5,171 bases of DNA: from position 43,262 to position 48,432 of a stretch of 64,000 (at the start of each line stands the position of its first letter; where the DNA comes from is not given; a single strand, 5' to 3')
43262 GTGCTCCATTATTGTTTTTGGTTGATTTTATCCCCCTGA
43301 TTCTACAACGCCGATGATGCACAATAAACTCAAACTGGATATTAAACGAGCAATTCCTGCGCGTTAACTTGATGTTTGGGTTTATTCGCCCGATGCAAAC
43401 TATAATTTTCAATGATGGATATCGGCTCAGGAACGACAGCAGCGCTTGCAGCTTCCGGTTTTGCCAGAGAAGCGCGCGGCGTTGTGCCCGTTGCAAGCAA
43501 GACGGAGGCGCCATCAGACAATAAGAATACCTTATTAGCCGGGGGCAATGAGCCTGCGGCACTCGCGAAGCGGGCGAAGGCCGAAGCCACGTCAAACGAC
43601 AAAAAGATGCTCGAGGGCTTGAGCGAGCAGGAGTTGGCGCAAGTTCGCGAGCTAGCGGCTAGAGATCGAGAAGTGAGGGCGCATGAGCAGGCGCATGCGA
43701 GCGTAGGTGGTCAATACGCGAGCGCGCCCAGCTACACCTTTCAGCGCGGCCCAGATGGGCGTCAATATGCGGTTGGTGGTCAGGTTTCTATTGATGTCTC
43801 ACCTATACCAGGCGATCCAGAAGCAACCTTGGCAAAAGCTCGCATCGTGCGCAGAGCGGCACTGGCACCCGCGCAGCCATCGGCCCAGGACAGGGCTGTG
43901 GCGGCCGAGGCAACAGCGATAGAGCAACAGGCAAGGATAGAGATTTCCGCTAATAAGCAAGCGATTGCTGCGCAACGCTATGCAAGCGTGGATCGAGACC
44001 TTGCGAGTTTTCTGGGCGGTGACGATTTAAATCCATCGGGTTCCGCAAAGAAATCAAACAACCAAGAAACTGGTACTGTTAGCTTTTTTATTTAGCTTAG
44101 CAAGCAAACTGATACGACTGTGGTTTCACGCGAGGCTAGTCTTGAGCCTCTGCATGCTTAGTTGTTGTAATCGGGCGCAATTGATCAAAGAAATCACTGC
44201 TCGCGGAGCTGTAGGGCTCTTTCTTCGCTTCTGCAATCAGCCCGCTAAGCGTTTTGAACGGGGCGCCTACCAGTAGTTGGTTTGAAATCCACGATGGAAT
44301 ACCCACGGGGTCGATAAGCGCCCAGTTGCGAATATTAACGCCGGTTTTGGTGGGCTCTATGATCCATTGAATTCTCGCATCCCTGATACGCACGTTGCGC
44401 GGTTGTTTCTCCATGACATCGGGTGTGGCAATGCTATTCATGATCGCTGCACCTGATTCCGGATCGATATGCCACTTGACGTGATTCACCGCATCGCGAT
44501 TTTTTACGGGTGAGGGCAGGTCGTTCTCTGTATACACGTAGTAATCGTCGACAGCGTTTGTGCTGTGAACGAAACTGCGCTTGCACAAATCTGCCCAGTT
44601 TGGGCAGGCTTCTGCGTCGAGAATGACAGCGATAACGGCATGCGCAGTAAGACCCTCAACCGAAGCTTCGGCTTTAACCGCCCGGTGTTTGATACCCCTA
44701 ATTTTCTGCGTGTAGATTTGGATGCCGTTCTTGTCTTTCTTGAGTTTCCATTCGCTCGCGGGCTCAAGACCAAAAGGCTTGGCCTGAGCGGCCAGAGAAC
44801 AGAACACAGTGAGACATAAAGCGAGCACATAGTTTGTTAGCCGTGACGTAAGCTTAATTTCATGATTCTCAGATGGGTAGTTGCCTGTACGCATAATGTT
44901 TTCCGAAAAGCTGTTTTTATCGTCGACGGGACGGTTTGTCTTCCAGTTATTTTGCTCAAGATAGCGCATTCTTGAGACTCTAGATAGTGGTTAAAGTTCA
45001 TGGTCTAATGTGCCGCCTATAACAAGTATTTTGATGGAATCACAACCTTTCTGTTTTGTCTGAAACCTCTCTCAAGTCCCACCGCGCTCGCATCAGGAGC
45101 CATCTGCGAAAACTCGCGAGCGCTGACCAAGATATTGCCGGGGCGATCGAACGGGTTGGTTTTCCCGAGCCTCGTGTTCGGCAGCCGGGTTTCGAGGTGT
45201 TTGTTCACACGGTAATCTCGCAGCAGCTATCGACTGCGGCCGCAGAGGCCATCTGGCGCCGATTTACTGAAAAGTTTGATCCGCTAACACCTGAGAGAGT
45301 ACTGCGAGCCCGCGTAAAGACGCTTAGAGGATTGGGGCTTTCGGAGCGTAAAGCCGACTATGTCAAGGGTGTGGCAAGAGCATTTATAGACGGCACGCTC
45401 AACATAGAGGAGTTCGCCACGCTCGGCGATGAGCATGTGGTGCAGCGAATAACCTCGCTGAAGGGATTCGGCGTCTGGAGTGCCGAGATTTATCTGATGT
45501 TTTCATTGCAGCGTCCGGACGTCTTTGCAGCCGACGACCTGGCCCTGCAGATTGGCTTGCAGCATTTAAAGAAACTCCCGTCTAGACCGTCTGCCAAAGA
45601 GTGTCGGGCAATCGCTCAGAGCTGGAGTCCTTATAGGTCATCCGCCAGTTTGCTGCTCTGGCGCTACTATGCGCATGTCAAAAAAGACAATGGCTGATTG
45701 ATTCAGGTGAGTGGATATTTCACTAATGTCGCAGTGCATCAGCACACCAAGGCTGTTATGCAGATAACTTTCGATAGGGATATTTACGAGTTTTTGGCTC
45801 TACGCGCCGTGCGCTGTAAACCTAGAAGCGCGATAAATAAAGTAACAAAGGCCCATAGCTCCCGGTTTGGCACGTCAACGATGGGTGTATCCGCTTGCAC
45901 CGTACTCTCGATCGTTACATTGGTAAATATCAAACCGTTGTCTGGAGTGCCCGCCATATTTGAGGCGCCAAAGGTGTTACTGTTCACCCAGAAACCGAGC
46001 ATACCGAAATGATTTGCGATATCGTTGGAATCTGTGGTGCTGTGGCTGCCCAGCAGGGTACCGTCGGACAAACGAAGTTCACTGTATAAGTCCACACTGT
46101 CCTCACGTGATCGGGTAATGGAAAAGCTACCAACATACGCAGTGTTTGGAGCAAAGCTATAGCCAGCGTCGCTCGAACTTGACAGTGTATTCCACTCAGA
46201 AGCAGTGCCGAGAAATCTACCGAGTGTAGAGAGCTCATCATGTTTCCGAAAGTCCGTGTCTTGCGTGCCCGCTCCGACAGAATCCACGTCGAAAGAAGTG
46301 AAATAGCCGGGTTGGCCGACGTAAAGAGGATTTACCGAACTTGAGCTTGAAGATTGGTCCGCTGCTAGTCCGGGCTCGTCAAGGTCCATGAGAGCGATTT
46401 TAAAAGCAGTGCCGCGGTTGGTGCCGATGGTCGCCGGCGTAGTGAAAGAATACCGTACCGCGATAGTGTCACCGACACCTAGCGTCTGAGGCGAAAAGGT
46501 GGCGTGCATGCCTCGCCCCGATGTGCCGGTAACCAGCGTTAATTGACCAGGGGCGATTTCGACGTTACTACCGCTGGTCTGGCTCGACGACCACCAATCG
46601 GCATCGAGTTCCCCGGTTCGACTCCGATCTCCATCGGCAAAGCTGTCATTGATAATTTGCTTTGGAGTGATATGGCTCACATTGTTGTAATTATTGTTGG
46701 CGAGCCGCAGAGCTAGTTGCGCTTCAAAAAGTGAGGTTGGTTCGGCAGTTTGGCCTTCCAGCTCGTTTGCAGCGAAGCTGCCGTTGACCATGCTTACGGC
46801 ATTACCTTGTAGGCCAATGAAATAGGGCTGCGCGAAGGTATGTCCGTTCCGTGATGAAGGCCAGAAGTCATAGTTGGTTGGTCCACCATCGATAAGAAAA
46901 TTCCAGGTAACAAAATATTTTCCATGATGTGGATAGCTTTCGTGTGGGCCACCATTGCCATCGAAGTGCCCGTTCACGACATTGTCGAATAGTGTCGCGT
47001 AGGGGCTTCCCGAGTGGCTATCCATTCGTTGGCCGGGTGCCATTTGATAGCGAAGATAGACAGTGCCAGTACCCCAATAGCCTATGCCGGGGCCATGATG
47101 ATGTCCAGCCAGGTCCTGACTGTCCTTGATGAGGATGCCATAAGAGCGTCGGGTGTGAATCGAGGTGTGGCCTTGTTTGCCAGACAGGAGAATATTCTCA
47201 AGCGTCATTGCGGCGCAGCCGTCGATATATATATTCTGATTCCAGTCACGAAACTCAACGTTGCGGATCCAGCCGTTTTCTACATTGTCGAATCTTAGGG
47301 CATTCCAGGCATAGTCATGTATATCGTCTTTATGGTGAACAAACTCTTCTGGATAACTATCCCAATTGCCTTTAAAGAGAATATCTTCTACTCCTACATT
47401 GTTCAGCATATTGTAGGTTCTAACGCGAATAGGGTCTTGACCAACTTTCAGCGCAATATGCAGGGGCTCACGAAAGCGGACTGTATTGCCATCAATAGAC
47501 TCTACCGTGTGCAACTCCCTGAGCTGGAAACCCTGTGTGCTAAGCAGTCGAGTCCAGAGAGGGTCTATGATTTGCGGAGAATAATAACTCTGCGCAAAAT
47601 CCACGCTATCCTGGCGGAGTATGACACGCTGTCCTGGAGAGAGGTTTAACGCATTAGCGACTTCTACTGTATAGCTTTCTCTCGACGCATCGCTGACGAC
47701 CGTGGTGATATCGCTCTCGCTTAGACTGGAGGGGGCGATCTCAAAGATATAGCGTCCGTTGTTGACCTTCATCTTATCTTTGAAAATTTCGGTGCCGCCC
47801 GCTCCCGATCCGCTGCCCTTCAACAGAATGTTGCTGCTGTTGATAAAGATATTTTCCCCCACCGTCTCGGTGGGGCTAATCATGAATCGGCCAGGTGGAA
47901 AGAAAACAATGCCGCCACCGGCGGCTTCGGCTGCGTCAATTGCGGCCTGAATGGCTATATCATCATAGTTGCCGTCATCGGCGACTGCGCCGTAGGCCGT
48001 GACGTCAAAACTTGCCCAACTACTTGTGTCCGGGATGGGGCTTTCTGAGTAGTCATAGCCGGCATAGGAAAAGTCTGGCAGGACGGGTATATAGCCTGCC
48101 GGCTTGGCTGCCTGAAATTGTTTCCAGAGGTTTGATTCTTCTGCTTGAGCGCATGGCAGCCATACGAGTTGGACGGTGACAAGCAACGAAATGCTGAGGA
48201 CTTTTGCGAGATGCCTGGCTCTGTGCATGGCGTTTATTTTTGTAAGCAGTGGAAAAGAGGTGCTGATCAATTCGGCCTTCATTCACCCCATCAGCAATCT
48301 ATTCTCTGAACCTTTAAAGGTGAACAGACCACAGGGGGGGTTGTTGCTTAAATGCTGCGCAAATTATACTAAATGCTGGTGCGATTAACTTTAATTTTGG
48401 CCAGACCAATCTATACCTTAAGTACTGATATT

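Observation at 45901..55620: Six copies of an unannotated ~253-aa module spread over three adjacent secreted proteins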

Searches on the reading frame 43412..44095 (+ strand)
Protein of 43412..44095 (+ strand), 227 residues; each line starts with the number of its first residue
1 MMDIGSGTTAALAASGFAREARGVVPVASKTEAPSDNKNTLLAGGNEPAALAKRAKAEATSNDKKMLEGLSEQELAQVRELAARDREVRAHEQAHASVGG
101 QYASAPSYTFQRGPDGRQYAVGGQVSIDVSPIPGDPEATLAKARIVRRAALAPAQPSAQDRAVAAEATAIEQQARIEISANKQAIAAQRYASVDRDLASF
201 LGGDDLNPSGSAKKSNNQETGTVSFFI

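Call 16: search_protein_families(library=pfam, proteins=[window:43412-44095:+], max_evalue=0.001)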
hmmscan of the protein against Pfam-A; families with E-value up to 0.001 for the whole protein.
window:43412-44095:+ (227 aa): 1 family
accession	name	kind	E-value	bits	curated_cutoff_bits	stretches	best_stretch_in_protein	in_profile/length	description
PF12118.13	SprA-related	-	1.7e-40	139.8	27.3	1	52-186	162-297/335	SprA-related family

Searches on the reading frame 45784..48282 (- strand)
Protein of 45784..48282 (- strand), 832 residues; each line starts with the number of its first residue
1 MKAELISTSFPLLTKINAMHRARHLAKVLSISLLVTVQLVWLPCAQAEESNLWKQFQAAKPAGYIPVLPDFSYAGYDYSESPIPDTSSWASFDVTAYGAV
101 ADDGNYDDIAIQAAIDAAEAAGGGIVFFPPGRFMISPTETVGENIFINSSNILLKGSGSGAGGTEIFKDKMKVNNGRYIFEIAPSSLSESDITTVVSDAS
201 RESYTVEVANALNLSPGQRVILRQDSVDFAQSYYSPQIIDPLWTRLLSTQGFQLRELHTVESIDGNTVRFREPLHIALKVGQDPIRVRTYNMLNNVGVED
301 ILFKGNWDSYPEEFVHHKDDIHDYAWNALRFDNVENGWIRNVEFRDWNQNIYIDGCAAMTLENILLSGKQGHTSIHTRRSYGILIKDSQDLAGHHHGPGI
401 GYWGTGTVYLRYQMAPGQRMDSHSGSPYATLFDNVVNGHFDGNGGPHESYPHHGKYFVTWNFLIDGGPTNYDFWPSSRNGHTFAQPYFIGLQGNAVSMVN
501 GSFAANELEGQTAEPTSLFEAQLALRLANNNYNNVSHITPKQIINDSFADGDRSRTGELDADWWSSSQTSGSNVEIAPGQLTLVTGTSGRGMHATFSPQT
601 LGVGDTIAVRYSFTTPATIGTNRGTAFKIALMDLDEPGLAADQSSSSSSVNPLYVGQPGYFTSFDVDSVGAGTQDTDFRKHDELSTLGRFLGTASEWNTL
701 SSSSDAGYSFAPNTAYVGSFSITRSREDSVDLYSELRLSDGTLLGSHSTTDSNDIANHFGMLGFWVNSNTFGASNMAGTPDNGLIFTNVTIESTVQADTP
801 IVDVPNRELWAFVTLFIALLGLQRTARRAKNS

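Call 3: search_protein_families(library=pfam, proteins=[window:45784-48282:-], max_evalue=1)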
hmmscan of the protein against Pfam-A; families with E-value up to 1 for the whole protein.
window:45784-48282:- (832 aa): 4 families
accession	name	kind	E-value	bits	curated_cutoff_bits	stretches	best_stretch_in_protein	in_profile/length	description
PF16315.10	DUF4955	-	2.8e-42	144.8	25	1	393-528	1-140/149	Domain of unknown function (DUF4955)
PF12708.12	Pect-lyase_RHGA_epim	-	6e-09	36.4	27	1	92-160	2-64/213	Rhamnogalacturonase A/epimerase, pectate lyase-like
PF16450.11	Prot_ATP_ID_OB_C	-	0.038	14.3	23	1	195-226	14-48/56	Proteasomal ATPase OB C-terminal domain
PF24149.1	K1-lyase_Rider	-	0.085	13.7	27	1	193-226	3-36/89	K1 capsule-specific polysaccharide lyase, Rider domain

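Call 4: search_protein_families(library=ncbifam, proteins=[window:45784-48282:-], max_evalue=1)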
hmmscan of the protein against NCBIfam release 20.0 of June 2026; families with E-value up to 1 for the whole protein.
window:45784-48282:- (832 aa): 5 families
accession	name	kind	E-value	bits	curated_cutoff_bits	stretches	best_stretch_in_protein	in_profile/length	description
NF058554.1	BT_3328_fam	equivalog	2.6e-64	217.8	1100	1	37-528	294-830/840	BT3328 family hyaluronic acid endo-lyase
NF049898.1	RhamgalacuronBT4146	equivalog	2.3e-06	26.6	500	1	94-135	1-42/445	rhamnogalacturonidase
NF049892.1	AlphdgalacturondseBT4155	equivalog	1.4e-05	24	800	1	91-140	50-99/454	alpha-d-galacturonidase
NF049899.1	RhamgalacuronBT4153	equivalog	2.7e-05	23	650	1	91-139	46-94/432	rhamnogalacturonidase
NF047901.1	MetIndCarbAnhdr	equivalog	0.1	11.9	350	1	336-375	141-177/205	metal-independent carbonic anhydrase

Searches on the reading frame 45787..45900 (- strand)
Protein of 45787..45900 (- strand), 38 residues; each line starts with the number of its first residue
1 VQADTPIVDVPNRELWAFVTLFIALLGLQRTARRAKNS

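Call 18: search_protein_families(library=ncbifam, proteins=[window:45787-45900:-], max_evalue=10)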
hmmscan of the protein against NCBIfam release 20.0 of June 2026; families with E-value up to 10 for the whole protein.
seq(38 aa): 0 families
